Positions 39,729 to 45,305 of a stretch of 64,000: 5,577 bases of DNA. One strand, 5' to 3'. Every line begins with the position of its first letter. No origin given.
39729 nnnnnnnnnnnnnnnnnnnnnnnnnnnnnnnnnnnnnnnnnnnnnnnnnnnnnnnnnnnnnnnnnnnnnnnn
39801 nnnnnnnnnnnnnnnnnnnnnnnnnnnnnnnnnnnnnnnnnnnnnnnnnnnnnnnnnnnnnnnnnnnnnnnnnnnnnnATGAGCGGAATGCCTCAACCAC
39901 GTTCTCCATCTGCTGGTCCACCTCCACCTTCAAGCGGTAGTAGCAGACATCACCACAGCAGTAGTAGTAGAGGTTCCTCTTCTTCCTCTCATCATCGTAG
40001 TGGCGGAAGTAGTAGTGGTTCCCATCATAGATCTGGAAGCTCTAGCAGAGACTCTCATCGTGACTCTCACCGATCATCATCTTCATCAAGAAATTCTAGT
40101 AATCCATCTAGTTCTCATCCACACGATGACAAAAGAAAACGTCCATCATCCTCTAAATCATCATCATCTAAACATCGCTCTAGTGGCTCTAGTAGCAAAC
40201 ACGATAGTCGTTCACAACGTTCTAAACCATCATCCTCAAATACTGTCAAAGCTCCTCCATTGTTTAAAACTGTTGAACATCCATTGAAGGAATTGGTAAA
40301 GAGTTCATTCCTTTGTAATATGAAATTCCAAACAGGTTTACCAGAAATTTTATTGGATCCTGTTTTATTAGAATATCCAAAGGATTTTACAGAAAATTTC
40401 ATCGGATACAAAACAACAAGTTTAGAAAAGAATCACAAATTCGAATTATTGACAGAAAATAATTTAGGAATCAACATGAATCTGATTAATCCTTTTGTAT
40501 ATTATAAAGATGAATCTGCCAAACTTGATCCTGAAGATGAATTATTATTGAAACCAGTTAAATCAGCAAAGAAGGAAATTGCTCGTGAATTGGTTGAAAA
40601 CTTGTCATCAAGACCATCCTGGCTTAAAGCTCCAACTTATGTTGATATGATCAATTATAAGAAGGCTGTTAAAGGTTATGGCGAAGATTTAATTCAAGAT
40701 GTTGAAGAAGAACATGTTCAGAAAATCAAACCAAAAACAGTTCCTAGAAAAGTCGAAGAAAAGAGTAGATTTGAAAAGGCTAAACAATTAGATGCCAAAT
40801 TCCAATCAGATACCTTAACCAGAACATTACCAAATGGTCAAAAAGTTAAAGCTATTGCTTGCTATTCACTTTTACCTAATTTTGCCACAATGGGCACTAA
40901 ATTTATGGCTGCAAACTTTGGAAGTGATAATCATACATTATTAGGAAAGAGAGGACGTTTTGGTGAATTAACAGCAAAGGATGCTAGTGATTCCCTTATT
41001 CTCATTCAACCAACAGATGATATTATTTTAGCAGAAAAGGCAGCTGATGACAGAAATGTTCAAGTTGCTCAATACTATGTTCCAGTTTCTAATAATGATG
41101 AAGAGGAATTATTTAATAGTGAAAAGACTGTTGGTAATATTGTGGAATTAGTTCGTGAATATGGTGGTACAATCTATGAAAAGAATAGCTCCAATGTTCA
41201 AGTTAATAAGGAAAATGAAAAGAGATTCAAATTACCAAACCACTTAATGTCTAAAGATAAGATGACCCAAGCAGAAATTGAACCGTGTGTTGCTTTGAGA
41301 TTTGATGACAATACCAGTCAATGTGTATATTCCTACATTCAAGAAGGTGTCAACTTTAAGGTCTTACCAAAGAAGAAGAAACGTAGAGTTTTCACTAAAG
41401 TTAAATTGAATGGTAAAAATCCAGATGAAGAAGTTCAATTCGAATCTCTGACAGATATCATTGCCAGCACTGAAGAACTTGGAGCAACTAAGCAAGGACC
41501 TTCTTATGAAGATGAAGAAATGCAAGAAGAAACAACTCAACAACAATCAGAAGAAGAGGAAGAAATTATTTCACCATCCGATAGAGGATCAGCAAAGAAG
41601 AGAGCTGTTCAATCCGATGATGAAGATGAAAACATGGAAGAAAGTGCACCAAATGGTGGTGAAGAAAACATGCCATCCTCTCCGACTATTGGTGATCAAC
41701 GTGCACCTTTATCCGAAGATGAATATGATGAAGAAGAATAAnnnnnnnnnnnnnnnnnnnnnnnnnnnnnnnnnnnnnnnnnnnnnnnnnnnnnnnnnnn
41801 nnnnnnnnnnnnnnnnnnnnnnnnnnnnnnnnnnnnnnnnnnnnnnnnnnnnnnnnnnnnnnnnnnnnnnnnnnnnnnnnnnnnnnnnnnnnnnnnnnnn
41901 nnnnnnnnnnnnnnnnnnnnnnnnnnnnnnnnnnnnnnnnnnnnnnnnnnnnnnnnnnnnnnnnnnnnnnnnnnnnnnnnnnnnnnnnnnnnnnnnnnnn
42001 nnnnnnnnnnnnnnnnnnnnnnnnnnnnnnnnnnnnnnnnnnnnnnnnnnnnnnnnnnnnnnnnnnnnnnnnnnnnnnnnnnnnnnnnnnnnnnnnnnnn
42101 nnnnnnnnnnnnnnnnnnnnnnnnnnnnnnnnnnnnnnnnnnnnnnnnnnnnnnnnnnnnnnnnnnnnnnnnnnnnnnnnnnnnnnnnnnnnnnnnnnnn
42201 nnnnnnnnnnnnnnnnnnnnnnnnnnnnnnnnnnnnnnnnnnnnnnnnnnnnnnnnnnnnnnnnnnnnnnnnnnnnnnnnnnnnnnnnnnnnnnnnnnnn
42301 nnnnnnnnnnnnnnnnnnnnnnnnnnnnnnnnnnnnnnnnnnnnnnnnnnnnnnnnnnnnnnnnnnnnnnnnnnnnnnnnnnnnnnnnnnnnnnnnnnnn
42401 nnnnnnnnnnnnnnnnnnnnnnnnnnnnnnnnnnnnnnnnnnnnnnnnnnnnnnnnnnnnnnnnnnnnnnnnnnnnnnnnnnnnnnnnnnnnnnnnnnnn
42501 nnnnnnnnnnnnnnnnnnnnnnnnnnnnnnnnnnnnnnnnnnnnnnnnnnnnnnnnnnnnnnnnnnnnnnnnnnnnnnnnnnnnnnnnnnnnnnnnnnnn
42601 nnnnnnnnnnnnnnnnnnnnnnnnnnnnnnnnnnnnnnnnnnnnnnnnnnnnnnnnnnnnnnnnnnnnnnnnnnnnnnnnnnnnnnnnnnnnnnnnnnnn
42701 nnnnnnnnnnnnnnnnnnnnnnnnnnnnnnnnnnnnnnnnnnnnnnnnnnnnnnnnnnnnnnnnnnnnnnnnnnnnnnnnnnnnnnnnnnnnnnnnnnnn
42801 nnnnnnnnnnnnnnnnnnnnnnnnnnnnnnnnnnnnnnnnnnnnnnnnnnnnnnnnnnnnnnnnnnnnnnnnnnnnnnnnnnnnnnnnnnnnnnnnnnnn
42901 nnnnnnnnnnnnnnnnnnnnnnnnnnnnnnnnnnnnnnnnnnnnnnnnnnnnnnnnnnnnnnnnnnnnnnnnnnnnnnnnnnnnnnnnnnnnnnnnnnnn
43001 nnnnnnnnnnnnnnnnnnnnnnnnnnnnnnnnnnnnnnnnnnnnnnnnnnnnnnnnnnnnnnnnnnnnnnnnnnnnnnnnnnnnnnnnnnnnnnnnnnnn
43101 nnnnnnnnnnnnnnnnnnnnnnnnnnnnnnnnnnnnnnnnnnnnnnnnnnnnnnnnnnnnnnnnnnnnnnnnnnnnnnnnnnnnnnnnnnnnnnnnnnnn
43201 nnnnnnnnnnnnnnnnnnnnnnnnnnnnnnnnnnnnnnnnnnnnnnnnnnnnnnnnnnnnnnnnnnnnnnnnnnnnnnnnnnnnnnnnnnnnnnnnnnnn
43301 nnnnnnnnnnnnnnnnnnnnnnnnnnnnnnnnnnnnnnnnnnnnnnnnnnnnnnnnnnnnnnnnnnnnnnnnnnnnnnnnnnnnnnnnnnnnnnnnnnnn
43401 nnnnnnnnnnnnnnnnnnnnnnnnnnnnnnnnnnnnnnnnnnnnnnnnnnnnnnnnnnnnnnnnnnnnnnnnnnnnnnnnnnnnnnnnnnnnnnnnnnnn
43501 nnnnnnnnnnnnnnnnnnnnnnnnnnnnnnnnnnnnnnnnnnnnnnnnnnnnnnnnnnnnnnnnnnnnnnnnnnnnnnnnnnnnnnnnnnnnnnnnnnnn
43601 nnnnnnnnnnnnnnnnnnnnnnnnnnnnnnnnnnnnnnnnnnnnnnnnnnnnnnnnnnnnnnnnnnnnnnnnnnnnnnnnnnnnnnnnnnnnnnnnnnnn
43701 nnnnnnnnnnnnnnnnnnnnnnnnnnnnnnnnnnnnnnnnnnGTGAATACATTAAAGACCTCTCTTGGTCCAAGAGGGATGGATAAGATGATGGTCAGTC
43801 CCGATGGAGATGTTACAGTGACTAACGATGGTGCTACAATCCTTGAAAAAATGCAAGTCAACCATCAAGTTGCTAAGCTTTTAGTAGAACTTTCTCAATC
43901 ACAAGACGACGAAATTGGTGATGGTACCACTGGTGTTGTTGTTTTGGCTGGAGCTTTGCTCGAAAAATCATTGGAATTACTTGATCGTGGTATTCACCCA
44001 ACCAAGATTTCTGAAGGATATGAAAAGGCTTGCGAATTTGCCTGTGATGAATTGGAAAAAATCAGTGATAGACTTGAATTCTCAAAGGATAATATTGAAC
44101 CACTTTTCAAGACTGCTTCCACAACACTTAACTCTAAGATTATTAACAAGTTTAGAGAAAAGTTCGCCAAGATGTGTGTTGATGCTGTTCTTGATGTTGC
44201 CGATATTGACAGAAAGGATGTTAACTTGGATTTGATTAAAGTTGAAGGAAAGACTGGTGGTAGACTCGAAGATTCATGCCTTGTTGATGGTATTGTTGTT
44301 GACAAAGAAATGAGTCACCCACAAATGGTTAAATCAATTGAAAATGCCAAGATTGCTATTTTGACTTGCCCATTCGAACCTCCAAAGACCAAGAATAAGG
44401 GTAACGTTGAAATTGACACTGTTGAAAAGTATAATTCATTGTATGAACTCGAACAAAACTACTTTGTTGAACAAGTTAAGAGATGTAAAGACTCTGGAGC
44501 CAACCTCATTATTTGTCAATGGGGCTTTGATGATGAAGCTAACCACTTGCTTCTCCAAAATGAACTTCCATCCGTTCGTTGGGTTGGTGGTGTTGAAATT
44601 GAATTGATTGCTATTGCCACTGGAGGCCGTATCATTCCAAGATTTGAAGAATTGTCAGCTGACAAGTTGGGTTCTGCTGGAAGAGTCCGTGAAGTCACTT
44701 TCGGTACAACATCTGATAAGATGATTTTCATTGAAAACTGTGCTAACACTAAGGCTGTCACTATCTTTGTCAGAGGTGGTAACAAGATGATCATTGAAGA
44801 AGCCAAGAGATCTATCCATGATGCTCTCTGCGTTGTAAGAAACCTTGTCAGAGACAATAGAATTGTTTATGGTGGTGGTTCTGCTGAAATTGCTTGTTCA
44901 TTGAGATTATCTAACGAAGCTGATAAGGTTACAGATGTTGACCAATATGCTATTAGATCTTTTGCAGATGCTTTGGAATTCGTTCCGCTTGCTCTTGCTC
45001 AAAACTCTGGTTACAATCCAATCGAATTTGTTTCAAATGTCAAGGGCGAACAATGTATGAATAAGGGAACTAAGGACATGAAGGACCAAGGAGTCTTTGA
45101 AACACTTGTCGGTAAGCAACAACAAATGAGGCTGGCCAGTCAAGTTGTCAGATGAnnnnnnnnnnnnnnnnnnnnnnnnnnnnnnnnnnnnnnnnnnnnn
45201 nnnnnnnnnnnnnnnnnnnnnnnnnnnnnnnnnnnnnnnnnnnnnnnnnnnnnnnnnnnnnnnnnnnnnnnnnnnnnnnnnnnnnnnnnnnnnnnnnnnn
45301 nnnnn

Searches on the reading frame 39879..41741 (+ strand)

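Call 19: search_protein_families(library=pfam, proteins=[window:39879-41741:+], max_evalue=0.0001)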
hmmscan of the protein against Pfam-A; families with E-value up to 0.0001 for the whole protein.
window:39879-41741:+ (620 aa): 1 family
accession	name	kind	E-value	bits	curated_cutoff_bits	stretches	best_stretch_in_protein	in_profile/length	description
PF03985.18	Paf1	-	8.1e-30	104.6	24.7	1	144-590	2-408/418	Paf1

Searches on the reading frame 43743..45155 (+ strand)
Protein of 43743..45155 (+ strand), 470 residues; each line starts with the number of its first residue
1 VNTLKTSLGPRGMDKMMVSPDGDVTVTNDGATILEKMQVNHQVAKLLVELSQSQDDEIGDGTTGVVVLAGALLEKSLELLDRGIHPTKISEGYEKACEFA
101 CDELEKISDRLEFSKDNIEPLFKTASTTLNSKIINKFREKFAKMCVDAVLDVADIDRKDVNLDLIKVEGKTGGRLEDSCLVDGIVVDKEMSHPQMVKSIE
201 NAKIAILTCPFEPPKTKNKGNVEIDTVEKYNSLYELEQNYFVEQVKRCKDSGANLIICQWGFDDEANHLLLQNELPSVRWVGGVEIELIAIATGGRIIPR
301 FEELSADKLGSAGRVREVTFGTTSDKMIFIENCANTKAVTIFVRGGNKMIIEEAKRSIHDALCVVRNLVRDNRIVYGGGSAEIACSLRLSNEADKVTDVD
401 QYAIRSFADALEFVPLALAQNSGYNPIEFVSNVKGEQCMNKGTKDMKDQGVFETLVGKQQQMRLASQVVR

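Call 19: search_protein_families(library=pfam, proteins=[window:43743-45155:+], max_evalue=0.0001)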
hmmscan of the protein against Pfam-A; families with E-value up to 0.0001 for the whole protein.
window:43743-45155:+ (470 aa): 1 family
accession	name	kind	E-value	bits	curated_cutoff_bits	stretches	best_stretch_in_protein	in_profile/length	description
PF00118.29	Cpn60_TCP1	-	4.7e-156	520.7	34.3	1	2-469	3-476/490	TCP-1/cpn60 chaperonin family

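Call 20: find_homologous_proteins(query=window:43743-45155:+, max_evalue=1e-100)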
Query window:43743-45155:+ (470 aa): 6944 proteins with E <= 1e-100 among 8000 candidates; the best 120 are listed.
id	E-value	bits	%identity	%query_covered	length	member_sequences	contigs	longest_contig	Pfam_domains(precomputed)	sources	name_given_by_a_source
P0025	2.5e-289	977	93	100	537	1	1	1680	PF00118.30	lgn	-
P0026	2.2e-279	945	89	100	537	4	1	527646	PF00118.30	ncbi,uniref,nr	ncbi:hypothetical protein C9374_006753 [Naegleria lovaniensis]|uniref:T-complex protein 1 subunit ep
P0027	3.4e-271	918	88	97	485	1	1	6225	PF00118.30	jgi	-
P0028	3.1e-269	911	88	97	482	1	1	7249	PF00118.30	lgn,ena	-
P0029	1.3e-263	893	83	100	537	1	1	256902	PF00118.30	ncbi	ncbi:hypothetical protein ABK040_002707 [Willaertia magna]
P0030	6.1e-242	821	-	-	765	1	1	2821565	PF00118.30,PF27025.1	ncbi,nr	ncbi:hypothetical protein O0L34_g18545 [Tuta absoluta]|nr:hypothetical protein O0L34_g18545 [Tuta ab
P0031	2.9e-239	812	76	99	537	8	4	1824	PF00118.30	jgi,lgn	jgi:T-complex protein 1 subunit epsilon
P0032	2.4e-234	796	74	100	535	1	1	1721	PF00118.30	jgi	jgi:T-complex protein 1 subunit epsilon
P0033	1.5e-231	787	74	99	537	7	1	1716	PF00118.30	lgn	-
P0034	2.2e-229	780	71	100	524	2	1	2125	PF00118.30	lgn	-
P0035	6.8e-229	778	72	100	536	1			PF00118.30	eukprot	eukprot:CAMPEP_0117451866 /NCGR_PEP_ID=MMETSP0759-20121206/9254_1 /TAXON_ID=63605 /ORGANISM="Percolo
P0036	2.3e-228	777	72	100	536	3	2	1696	PF00118.30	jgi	jgi:T-complex protein 1 subunit epsilon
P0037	1.1e-225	768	72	100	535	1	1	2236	PF00118.30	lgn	-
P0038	9.7e-223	758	73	97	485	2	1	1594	PF00118.30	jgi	jgi:T-complex protein 1 subunit epsilon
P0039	1.3e-221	754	70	100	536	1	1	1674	PF00118.30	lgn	-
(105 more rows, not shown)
